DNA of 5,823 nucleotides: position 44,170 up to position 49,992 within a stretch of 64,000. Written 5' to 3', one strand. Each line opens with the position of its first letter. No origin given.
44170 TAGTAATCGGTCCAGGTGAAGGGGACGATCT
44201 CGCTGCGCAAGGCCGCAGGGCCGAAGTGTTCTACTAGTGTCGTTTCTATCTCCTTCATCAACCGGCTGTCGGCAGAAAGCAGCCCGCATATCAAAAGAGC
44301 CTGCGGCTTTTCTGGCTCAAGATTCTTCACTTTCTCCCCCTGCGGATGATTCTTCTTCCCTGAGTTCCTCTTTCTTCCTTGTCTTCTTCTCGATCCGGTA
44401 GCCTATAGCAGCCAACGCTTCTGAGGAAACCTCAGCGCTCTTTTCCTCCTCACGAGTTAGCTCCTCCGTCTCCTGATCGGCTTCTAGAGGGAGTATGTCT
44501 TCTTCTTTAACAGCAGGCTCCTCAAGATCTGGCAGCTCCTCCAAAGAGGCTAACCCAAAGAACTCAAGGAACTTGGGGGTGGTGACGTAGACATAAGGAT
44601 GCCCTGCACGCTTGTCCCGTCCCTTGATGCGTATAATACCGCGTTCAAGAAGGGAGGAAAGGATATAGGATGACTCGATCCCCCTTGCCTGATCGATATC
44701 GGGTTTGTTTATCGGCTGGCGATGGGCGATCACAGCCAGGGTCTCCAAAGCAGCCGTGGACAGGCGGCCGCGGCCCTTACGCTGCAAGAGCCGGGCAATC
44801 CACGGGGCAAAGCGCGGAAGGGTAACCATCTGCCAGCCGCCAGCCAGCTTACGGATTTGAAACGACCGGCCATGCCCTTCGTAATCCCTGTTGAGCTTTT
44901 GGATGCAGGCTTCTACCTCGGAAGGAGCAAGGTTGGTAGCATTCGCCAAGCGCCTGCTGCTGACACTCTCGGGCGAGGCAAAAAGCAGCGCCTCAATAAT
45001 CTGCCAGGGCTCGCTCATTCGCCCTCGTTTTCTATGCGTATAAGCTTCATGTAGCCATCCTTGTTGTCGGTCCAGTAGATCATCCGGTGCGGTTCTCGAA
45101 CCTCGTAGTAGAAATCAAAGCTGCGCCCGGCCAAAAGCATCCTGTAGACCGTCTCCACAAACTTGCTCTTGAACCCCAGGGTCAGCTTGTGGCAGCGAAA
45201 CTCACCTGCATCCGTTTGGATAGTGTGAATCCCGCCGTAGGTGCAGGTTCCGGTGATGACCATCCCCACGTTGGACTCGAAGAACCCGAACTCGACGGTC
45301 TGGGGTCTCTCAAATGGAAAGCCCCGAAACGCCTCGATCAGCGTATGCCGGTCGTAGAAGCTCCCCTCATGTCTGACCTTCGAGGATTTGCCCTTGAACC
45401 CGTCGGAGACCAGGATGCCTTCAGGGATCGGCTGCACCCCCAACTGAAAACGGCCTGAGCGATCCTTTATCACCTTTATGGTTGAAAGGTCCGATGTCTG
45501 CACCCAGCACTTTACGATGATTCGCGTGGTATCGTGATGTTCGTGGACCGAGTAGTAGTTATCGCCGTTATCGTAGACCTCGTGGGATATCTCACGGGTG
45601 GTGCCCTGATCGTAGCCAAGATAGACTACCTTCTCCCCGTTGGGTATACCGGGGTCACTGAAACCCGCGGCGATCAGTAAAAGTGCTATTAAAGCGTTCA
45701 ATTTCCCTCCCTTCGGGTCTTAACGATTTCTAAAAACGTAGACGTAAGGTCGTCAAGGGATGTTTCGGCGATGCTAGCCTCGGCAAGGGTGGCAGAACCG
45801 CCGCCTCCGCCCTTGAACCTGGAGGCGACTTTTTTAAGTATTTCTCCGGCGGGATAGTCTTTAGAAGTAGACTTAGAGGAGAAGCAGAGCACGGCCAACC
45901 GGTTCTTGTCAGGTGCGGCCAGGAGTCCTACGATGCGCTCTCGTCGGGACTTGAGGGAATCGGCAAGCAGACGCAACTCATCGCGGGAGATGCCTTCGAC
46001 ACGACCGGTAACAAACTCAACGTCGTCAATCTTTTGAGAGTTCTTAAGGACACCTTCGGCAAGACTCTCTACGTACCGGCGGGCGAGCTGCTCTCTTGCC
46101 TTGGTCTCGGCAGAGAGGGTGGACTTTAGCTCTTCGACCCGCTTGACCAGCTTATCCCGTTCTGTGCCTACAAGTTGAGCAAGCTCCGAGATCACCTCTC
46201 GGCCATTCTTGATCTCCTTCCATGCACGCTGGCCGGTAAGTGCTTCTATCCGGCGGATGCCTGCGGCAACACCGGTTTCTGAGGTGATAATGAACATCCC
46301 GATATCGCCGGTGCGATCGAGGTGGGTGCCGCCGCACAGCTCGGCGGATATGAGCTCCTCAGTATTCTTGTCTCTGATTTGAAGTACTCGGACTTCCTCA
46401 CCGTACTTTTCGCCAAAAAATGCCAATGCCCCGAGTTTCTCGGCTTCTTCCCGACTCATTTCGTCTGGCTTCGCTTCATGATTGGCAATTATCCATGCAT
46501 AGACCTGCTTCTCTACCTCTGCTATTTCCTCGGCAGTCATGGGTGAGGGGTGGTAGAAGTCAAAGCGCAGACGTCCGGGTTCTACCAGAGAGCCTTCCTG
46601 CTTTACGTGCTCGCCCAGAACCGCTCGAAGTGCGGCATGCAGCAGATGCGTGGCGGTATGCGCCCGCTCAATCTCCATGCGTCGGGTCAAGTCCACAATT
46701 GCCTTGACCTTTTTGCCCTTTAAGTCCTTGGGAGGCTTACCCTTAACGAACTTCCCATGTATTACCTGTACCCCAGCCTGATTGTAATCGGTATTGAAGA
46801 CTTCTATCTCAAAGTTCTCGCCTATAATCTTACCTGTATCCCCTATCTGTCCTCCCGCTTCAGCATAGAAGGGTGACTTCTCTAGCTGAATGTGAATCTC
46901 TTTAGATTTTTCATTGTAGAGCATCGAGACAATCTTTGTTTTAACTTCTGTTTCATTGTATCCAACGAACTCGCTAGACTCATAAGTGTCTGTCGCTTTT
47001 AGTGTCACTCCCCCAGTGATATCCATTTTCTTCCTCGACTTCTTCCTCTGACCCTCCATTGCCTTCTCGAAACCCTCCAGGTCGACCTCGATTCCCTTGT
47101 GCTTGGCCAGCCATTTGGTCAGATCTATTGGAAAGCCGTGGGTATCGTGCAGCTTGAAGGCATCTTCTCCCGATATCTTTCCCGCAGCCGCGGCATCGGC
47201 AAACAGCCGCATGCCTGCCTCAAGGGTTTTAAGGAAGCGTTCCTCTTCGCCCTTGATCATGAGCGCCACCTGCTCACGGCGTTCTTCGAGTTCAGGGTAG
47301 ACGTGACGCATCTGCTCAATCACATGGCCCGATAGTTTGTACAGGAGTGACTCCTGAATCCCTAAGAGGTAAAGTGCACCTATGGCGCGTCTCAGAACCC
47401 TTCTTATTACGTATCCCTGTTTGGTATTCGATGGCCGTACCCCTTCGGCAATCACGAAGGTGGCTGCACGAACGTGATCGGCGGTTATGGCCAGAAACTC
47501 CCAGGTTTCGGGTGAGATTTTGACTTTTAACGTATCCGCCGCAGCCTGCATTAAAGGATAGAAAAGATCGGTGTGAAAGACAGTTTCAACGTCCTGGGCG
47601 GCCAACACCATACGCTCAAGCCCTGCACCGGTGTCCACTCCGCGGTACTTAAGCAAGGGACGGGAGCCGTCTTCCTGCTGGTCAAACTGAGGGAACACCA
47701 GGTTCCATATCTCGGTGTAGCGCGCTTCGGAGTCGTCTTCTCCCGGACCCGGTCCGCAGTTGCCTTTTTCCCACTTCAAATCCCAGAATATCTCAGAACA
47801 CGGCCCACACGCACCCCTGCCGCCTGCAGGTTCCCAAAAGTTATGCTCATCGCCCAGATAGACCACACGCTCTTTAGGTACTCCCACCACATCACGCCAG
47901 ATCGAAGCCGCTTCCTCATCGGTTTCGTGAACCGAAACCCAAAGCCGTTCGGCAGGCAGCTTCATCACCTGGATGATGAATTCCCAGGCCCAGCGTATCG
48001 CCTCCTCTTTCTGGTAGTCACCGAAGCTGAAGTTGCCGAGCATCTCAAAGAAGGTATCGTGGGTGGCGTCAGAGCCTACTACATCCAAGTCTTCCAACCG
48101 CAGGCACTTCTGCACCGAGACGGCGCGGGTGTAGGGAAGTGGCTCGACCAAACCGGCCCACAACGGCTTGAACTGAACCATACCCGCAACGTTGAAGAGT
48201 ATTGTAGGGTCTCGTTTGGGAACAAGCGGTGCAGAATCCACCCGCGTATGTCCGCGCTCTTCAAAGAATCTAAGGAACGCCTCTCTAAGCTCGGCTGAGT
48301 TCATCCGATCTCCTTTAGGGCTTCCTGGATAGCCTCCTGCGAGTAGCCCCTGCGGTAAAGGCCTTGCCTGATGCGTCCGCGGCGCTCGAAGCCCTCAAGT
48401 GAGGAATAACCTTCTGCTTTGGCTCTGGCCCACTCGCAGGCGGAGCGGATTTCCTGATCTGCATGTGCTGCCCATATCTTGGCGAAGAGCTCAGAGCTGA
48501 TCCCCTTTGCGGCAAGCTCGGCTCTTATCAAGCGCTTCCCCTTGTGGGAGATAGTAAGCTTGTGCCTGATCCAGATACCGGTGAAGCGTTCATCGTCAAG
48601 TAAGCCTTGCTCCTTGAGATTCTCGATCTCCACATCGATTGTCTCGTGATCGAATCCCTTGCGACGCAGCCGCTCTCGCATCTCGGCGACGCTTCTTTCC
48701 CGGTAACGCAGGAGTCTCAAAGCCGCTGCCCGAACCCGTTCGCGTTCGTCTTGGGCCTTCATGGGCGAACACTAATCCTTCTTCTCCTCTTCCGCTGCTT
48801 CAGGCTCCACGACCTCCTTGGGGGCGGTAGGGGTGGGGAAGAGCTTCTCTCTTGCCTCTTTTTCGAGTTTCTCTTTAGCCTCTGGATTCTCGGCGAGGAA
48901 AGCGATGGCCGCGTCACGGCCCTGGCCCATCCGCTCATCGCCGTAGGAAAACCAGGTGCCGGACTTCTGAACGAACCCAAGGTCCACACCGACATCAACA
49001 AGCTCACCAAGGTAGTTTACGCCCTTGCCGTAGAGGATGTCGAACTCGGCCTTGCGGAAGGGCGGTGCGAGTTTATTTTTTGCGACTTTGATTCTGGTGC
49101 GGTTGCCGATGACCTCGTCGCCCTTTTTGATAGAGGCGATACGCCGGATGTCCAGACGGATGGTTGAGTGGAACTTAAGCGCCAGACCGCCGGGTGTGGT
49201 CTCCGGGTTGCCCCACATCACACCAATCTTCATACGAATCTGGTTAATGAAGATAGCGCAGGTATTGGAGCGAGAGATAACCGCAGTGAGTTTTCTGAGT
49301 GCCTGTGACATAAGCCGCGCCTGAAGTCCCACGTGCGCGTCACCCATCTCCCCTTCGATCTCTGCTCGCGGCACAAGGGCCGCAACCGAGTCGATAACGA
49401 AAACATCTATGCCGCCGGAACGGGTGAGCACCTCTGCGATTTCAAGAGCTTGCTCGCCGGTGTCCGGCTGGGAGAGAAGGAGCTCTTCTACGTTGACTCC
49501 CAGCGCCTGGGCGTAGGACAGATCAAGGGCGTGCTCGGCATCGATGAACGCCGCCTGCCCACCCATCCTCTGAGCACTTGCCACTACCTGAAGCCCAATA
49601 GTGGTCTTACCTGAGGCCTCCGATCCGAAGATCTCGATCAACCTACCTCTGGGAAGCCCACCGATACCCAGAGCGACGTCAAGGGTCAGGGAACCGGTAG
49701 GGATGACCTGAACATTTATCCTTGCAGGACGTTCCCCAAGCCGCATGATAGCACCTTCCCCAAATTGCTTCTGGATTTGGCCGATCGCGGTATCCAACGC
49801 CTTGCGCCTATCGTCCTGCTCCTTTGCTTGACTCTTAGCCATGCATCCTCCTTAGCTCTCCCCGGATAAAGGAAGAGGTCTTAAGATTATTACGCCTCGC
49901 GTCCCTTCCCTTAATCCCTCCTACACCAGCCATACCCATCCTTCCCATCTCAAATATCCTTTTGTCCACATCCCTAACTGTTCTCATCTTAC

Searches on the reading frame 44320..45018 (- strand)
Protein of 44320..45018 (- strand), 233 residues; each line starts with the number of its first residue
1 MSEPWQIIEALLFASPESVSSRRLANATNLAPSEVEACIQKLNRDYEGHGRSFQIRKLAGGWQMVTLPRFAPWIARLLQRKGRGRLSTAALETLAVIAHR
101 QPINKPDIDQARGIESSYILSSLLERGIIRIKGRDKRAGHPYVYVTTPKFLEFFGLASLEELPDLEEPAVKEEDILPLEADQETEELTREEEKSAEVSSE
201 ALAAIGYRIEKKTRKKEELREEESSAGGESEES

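Call 65: search_protein_families(library=pfam, proteins=[window:44320-45018:-], max_evalue=0.0001)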
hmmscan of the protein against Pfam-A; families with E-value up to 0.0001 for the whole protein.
window:44320-45018:- (233 aa): 1 family
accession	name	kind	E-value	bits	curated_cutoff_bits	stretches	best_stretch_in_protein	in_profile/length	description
PF04079.22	SMC_ScpB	-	3e-51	173.6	27.4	1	7-165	2-160/160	Segregation and condensation complex subunit ScpB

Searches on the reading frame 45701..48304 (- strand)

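Call 65: search_protein_families(library=pfam, proteins=[window:45701-48304:-], max_evalue=0.0001)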
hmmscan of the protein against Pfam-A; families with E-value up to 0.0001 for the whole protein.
window:45701-48304:- (868 aa): 3 families
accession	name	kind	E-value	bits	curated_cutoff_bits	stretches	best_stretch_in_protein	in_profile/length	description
PF01411.24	tRNA-synt_2c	-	6.8e-168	560.1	30.3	1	5-538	1-549/552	tRNA synthetases class II (A)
PF07973.19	tRNA_SAD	-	1.8e-14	53.8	24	1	638-687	1-44/44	Threonyl and Alanyl tRNA synthetase second additional domain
PF02272.25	DHHA1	-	3.3e-11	44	25.9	1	763-862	3-101/102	DHHA1 domain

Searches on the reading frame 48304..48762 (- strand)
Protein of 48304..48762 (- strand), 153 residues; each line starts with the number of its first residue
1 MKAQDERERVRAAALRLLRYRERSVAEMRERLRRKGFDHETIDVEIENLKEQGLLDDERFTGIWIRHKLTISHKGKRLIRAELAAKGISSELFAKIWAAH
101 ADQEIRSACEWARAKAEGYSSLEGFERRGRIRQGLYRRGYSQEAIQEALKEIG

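Call 65: search_protein_families(library=pfam, proteins=[window:48304-48762:-], max_evalue=0.0001)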
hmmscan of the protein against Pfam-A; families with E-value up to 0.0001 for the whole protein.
window:48304-48762:- (153 aa): 3 families
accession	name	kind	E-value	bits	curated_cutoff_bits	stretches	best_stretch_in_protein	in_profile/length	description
PF21982.2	RecX_HTH1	-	9.1e-16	58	26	1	11-46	2-37/40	RecX, first three-helix domain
PF02631.22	RecX_HTH2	-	1.1e-15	58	26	1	56-92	1-37/42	RecX, second three-helix domain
PF21981.2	RecX_HTH3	-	8.5e-11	42.3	26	1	103-149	2-48/48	RecX, third three-helix domain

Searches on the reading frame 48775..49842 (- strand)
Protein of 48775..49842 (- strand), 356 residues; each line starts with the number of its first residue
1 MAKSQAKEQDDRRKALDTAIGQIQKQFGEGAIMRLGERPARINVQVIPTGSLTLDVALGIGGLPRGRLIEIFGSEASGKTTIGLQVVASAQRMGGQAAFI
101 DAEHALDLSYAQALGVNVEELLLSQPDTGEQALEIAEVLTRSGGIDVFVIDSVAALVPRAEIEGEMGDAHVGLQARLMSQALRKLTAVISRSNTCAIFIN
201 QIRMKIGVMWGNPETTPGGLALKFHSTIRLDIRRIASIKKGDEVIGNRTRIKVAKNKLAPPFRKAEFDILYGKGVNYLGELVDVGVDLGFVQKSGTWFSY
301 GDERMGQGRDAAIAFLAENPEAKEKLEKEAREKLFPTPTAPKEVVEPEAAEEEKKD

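Call 65: search_protein_families(library=pfam, proteins=[window:48775-49842:-], max_evalue=0.0001)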
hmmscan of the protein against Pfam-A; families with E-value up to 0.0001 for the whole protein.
window:48775-49842:- (356 aa): 4 families
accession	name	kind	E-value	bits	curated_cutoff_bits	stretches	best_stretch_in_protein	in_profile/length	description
PF00154.27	RecA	-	1.2e-133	444.9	27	1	14-276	1-262/262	recA bacterial DNA recombination protein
PF21096.2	RecA_C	-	3.9e-22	78.6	27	1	279-334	1-56/57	RecA C-terminal domain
PF06745.19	ATPase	-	5.4e-09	36.2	26.6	1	48-231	2-188/231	KaiC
PF08423.17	Rad51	-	3.7e-08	33.4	22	1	41-234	2-211/244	Rad51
